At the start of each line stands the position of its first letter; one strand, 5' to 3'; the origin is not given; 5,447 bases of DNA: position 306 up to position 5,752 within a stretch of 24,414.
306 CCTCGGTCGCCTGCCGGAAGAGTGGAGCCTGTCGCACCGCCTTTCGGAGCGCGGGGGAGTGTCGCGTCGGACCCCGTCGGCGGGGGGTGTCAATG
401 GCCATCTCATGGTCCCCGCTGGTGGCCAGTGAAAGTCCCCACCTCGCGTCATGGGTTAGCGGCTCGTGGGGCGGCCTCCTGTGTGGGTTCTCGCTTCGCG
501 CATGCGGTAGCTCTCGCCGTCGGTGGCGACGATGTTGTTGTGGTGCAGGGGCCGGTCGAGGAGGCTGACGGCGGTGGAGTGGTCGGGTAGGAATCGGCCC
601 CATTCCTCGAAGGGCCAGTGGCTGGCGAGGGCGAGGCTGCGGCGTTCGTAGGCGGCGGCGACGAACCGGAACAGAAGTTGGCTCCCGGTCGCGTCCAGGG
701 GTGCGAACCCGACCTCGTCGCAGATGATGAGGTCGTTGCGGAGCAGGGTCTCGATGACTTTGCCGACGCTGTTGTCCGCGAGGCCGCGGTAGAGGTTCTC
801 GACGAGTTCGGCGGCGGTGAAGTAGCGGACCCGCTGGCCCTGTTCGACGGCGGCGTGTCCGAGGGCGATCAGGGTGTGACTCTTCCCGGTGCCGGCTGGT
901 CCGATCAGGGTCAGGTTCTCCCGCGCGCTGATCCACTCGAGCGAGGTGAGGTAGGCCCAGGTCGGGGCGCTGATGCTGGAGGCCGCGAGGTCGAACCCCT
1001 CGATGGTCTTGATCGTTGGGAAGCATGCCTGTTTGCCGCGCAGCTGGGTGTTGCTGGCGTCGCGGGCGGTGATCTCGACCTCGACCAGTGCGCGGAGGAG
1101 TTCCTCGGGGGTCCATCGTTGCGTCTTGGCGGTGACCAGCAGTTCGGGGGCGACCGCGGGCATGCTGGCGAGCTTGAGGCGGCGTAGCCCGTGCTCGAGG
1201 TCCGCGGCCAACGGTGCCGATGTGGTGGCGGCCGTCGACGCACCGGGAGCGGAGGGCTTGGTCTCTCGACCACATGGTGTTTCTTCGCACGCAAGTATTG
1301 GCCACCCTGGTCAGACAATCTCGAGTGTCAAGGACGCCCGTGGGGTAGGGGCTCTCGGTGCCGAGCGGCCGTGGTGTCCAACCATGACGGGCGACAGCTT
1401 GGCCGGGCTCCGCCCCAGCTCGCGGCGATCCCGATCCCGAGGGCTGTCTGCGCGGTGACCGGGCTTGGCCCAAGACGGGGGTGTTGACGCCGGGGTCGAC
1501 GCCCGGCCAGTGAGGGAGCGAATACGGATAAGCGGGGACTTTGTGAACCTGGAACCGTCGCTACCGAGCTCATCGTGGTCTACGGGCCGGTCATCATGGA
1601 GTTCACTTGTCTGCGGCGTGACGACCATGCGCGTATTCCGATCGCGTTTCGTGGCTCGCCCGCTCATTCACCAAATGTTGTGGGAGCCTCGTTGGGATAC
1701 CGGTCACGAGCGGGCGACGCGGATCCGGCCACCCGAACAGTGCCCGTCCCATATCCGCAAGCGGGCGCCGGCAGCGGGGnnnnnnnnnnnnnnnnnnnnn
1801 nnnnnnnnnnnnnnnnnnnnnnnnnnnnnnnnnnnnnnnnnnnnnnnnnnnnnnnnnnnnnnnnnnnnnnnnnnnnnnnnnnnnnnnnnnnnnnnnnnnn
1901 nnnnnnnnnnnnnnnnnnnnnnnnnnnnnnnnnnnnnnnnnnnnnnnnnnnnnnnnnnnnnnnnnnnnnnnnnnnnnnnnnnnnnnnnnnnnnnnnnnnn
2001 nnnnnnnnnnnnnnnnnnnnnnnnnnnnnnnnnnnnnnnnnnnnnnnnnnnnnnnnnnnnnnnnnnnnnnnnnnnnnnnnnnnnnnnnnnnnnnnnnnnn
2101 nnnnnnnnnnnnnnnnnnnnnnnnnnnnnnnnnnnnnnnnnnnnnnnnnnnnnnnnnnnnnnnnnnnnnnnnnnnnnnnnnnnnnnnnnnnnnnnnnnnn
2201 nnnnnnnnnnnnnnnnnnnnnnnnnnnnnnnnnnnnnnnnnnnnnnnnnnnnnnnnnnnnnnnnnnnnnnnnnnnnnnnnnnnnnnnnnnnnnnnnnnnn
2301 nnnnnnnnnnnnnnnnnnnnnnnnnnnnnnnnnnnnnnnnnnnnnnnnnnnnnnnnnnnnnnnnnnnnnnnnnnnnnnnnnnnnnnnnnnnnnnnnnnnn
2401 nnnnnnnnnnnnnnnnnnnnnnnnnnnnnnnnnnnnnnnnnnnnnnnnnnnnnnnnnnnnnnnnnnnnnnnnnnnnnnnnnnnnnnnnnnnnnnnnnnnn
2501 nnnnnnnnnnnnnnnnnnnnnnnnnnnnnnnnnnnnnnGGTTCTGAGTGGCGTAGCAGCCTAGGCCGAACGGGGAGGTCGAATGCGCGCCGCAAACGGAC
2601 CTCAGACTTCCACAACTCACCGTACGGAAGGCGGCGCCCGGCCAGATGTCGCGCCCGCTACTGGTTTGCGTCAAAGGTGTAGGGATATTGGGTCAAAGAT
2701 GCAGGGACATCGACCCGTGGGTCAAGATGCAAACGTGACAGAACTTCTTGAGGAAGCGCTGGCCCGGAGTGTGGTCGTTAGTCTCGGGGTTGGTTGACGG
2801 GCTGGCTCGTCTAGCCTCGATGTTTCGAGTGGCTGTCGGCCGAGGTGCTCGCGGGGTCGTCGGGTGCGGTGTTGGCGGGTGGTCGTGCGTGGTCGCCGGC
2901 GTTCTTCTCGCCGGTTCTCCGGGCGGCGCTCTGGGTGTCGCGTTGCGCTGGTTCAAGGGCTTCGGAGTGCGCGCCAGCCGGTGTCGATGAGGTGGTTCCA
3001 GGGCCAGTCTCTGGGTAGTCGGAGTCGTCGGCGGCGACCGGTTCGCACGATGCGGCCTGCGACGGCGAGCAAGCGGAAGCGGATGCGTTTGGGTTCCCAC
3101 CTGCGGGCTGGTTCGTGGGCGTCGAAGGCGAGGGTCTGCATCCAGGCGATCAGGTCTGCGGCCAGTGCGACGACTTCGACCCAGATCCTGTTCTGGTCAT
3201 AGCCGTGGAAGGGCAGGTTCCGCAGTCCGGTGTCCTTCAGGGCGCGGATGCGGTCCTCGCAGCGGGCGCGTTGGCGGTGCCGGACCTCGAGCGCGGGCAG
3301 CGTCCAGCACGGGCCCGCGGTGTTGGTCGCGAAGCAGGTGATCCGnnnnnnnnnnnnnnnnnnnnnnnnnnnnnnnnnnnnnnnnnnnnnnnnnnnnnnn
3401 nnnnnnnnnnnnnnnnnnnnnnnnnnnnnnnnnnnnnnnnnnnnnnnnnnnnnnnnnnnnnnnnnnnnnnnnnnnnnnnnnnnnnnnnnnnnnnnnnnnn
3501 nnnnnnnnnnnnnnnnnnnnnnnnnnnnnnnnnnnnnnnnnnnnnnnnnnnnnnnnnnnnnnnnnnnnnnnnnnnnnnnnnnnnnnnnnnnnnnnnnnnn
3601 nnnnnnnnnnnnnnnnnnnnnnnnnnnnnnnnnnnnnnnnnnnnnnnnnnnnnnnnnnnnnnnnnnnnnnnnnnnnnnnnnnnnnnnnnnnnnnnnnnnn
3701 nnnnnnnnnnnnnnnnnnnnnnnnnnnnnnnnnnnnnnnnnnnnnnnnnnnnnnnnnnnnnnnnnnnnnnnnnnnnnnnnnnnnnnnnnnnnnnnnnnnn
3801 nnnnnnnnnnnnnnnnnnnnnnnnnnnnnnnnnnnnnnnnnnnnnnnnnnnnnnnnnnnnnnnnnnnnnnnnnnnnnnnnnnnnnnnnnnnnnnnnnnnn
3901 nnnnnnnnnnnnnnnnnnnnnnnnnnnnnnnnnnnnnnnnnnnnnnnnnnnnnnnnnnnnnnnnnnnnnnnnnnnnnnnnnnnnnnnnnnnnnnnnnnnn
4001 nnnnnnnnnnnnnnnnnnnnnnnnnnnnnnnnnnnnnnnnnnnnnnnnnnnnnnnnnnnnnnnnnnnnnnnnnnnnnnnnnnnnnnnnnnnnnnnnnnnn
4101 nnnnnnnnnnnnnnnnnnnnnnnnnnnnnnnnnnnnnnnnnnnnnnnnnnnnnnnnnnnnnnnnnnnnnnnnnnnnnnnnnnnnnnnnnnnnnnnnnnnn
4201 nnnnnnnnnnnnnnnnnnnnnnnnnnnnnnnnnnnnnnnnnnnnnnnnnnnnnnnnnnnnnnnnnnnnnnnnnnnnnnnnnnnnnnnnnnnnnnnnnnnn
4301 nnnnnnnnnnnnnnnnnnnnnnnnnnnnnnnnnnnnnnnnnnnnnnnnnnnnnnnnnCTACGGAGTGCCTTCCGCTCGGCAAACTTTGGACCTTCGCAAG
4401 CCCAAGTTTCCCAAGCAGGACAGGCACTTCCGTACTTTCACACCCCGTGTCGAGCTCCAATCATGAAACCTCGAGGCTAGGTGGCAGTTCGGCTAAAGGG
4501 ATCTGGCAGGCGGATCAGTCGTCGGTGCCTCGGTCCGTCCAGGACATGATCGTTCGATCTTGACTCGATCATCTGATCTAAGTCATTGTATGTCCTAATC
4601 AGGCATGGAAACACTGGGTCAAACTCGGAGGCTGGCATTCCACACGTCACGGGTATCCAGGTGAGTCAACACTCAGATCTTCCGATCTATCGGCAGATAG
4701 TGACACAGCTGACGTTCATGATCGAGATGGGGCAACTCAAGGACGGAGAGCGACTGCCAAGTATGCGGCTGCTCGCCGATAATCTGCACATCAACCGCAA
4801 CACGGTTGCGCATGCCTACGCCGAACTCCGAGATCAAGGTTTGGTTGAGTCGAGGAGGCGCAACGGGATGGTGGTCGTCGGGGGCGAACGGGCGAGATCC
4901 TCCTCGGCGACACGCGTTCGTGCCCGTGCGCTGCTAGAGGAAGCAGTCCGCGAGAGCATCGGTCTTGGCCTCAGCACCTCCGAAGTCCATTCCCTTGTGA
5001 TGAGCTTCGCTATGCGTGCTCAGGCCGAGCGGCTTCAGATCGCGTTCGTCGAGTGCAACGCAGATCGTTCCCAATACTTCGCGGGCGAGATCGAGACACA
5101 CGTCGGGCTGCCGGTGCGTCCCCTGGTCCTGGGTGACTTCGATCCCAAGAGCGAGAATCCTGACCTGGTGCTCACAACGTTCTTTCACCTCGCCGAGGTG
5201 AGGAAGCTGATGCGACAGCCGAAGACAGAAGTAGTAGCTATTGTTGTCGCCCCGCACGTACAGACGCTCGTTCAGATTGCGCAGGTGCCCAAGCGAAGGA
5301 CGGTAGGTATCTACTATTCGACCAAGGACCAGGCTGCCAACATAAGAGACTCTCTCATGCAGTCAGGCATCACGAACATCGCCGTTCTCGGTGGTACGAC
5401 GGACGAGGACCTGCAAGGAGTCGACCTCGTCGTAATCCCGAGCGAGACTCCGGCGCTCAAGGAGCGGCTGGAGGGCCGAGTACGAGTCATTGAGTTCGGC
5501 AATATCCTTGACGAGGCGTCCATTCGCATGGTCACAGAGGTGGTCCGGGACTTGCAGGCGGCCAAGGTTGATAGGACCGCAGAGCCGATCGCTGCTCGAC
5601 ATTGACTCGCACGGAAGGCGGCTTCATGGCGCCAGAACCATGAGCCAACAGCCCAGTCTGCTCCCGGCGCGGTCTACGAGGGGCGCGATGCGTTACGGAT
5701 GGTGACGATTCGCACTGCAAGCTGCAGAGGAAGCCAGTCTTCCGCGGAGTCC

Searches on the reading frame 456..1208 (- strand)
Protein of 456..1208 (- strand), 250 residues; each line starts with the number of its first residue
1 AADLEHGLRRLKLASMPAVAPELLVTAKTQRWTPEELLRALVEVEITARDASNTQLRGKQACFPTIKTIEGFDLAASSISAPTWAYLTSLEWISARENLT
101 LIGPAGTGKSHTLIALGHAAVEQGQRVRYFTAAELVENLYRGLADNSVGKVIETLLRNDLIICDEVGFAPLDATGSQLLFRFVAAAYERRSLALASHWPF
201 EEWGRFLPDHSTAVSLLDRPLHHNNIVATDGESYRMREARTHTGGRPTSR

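Call 24: search_protein_families(library=pfam, proteins=[window:456-1208:-], max_evalue=0.01)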
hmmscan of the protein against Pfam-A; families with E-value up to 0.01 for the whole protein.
window:456-1208:- (250 aa): 7 families
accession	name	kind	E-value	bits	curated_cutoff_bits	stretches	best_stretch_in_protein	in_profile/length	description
PF01695.23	IstB_IS21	-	3e-55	187.8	24.1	1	8-240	3-236/238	IstB-like ATP binding protein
PF00308.24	Bac_DnaA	-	5.8e-07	30.3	23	1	99-184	37-124/162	Bacterial DnaA ATPAse domain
PF13604.12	AAA_30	-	0.00014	22.1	27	1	99-168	21-99/191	AAA domain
PF13191.12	AAA_16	-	0.00085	20.3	32.6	1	97-146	25-85/167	AAA ATPase domain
PF25199.1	nSTAND_NTPase5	-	0.0017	18.6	34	1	98-133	43-79/145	Novel STAND NTPase 5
PF13401.12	AAA_22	-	0.0059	17.4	27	0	96-139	5-50/130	AAA domain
PF02562.22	PhoH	-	0.008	16.1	27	0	90-127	13-50/205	PhoH-like protein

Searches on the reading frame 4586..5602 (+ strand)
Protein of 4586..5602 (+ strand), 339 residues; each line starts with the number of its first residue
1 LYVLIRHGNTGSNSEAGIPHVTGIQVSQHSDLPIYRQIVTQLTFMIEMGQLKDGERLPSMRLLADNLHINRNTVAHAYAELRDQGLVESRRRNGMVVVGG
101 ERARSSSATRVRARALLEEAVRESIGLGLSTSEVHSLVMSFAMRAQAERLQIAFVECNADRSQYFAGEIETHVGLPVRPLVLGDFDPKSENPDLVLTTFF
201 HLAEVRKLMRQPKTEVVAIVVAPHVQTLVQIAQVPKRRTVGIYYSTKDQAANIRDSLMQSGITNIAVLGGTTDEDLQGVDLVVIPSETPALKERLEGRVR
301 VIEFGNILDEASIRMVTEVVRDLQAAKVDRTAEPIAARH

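Call 10: search_protein_families(library=ncbifam, proteins=[window:4586-5602:+])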
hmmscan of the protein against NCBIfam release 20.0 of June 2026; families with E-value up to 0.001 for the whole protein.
window:4586-5602:+ (339 aa): 22 families
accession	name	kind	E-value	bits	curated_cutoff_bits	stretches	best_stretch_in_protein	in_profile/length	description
NF052282.1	PLP_TF_PdxR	equivalog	2.2e-19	69.9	320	1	33-112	1-80/448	MocR-like pyridoxine biosynthesis transcription factor PdxR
NF052290.2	MocR_like_YczR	exception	8.3e-17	61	487.4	1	28-147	14-127/458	MocR-like transcription factor YczR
NF052281.1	rhizopine_MocR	equivalog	8.4e-17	61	650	1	23-112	8-97/479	rhizopine catabolism transcriptional regulator MocR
NF053730.1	TransRegRv1152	equivalog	4.1e-15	55.8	170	1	24-120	7-101/120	Rv1152 family transcriptional regulator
NF052286.1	ecto_TF_EhuR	exception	2.5e-14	52.7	480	1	30-129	8-100/458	MocR-like ectoine utilization transcription factor EhuR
NF012025.0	PRK15481.1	equivalog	4.3e-14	52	573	1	37-102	10-75/432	MocR-like B6 salvage transcription factor PtsJ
NF047563.1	modulin_PmtR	equivalog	8.2e-13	48.5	200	1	26-138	5-117/125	PSM export ABC transporter transcriptional regulator PmtR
TIGR02325.1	C_P_lyase_phnF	equivalog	3.2e-11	43.2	156.8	1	29-130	4-104/238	phosphonate metabolism transcriptional regulator PhnF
NF007741.0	PRK10421.1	equivalog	4.8e-09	36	311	1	36-97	10-71/262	transcriptional regulator LldR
TIGR02018.2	his_ut_repres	equivalog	7.6e-09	35.3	220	1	35-101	1-67/226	histidine utilization transcriptional repressor HutC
NF052285.1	GABA_TF_GabR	exception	6.7e-08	31.8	600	1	35-124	1-92/456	MocR-like transcriptional regulator GabR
TIGR02404.1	trehalos_R_Bsub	equivalog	1.1e-07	31.8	211.95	1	35-102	2-69/233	trehalose operon repressor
TIGR03337.1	phnR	equivalog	1.1e-07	31.8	296.75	1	35-98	3-66/231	phosphonate utilization transcriptional regulator PhnR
NF008571.0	PRK11523.1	equivalog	2.2e-07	30.6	396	1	34-105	9-80/258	transcriptional regulator ExuR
NF007292.0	PRK09764.1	equivalog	7.4e-07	28.6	281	1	31-97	3-69/240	GntR family transcriptional regulator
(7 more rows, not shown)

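Call 24: search_protein_families(library=pfam, proteins=[window:4586-5602:+], max_evalue=0.01)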
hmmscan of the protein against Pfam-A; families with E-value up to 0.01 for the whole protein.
window:4586-5602:+ (339 aa): 4 families
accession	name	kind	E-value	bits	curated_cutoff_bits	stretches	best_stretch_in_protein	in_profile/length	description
PF00392.27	GntR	-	2.8e-14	53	27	1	35-97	2-64/64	Bacterial regulatory proteins, gntR family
PF13545.12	HTH_Crp_2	-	0.00031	21.1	27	1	58-95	23-59/70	Crp-like helix-turn-helix domain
PF02082.26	Rrf2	-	0.00086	19.9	30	1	42-91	9-57/132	Iron-dependent Transcriptional regulator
PF13730.12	HTH_36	-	0.0012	19.1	25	1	42-87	8-55/55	Helix-turn-helix domain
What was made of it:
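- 4586..5605 (+): GntR-family regulator with a YmtS_Ross-type C-terminal domain. This regulator accompanies the V/D/Q core in 16 loci. Canonical HCM loci have a GntR-FCD regulator instead. PF00392 (call 24).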
